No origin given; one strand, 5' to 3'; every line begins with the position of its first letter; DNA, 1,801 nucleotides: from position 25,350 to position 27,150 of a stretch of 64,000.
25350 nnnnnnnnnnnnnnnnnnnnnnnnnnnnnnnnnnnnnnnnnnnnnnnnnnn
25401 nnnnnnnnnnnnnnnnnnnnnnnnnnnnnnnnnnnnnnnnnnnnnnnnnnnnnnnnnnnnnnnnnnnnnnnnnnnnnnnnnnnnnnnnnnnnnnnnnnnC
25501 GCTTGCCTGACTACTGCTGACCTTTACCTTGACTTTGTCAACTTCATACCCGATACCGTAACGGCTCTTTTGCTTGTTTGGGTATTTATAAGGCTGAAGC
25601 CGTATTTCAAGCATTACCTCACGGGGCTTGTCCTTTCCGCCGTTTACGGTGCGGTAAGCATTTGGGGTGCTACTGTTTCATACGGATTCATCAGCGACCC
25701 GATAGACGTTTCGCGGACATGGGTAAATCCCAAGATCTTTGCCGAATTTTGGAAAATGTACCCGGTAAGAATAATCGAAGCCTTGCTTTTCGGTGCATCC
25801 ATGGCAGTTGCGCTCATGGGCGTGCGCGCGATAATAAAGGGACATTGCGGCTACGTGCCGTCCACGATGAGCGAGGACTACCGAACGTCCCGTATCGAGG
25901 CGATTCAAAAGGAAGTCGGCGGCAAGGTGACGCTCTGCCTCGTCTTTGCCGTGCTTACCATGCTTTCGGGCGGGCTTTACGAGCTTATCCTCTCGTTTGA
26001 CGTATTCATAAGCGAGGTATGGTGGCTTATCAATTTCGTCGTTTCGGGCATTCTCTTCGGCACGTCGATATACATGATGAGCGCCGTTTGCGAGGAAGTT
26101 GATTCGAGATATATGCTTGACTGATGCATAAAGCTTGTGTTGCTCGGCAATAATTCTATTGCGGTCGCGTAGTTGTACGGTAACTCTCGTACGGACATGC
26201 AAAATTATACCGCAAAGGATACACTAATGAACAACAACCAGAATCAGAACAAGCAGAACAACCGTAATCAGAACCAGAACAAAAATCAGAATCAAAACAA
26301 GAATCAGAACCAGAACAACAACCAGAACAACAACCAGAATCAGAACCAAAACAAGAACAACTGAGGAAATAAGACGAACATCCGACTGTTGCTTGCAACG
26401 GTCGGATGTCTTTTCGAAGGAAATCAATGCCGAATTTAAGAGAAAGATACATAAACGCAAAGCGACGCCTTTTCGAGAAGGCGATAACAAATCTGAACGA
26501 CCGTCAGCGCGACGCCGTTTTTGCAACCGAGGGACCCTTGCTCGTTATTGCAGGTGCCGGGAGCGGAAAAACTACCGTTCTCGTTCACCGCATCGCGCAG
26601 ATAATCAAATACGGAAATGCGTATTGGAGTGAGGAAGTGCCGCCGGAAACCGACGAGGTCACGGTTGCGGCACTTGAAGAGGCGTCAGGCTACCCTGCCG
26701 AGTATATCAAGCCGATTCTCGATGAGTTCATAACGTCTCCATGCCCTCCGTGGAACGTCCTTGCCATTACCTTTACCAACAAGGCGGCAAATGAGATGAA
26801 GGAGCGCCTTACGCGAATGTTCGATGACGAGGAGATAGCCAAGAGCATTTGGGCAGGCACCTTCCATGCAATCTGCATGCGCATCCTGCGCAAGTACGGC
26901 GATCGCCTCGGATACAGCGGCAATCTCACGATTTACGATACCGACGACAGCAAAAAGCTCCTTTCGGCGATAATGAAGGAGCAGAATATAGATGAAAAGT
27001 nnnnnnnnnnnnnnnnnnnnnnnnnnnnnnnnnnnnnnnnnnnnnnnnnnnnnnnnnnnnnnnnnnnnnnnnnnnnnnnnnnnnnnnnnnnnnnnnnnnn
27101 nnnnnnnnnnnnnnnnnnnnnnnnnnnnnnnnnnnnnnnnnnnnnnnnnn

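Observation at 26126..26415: Stand-alone 45-aa protein made of Asn/Gln/Lys only, with RBS, terminator and a forespore-type promoter match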

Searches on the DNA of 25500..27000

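Call 5: search_rna_families(source=window, start=25500, end=27000, threshold=evalue, max_evalue=10)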
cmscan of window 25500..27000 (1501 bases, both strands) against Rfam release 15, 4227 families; matches with E-value up to 10: 2.
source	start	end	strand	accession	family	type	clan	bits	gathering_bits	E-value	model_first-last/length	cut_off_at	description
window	26070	26125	+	RF01150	sR11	Gene; snRNA; snoRNA; CD-box;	-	15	39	8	1-57/57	no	Small nucleolar RNA sR11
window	26318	26413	+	RF01675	CrcZ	Gene; sRNA;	-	14.9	95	0.22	1-398/398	no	Pseudomonas sRNA CrcZ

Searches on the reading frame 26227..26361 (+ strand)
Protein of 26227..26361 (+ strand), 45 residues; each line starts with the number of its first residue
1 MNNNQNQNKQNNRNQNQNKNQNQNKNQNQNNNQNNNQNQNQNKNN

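Call 7: find_encoding_contigs(protein=window:26227-26361:+, flank=5000, max_places=10)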
Protein seq(45 aa) (45 aa): 2 contigs read that carry it; 2 places shown.
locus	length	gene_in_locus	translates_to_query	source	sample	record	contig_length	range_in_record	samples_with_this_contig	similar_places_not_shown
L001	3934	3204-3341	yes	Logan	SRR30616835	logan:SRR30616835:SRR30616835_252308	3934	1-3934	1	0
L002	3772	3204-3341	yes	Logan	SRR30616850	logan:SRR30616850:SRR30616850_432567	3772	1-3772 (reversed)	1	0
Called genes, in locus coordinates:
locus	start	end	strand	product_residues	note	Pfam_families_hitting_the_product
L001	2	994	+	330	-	?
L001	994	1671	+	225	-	-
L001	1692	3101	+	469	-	-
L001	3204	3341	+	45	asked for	-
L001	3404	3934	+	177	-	?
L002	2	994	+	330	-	?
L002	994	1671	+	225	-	-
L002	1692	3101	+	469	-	-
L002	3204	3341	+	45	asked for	-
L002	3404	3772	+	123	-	?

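Call 15: find_homologous_proteins(query=window:26227-26361:+, max_evalue=10)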
Query seq(45 aa): 1007 candidates shared short words with the query, none scored E <= 10.

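Call 38: list_cluster_members(proteins=[window:26227-26361:+, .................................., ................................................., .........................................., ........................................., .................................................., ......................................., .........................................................])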
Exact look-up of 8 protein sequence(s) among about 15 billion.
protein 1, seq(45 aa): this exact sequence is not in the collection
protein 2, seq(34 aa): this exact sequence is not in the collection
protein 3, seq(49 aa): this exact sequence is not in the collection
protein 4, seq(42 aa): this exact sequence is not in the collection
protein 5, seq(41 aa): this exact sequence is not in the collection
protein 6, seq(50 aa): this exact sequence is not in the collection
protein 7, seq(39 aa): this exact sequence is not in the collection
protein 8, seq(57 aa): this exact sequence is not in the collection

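Call 46: search_protein_families(library=pfam, proteins=[window:26227-26361:+], max_evalue=10)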
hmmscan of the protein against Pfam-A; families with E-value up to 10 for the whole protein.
seq(45 aa): 0 families

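Call 47: search_protein_families(library=ncbifam, proteins=[window:26227-26361:+], max_evalue=10)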
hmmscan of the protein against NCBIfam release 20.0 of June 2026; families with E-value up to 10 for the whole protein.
seq(45 aa): 0 families

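Call 78: search_protein_representatives(protein=window:26227-26361:+)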
Query: 45 residues. Proteins with E-value up to 0.001 (for the whole library): 0; up to 1e-10: 0; up to 1e-30: 0. The best 0 are listed.
